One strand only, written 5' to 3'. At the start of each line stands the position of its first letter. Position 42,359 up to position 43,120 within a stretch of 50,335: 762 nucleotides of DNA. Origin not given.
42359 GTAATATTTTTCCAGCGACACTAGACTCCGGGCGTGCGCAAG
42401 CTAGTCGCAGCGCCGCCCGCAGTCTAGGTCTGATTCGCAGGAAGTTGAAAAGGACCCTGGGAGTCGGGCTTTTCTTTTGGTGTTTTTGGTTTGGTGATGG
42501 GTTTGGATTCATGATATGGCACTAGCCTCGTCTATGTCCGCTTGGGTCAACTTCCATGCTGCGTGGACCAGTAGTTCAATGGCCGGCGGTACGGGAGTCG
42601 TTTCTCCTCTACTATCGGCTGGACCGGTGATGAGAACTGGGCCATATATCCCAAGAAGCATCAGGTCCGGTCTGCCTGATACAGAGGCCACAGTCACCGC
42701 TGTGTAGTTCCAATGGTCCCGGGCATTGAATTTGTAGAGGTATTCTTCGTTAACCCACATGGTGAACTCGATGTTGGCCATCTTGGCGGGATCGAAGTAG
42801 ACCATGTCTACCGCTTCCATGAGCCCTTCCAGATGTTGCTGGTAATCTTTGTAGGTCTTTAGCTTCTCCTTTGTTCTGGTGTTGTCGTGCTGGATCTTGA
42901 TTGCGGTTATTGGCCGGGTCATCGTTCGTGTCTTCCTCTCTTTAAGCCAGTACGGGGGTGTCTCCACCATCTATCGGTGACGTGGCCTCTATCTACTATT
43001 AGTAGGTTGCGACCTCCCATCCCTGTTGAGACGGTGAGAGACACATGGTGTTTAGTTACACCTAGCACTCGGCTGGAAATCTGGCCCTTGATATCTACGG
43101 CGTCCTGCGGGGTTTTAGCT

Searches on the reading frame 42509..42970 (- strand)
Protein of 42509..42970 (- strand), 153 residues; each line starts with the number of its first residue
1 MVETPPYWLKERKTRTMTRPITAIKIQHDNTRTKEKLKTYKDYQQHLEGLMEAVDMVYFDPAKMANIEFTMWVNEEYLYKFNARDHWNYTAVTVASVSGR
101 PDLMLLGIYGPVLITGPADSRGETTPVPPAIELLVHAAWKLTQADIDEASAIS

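Call 46: search_protein_families(library=pfam, proteins=[window:42509-42970:-], max_evalue=0.01)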
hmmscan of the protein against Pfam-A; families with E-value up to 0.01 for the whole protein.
window:42509-42970:- (153 aa): 1 family
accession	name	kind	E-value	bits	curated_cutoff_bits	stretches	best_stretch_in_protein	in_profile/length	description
PF12957.13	DUF3846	-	4.7e-07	30.4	27.5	1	21-131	1-95/103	Domain of unknown function (DUF3846)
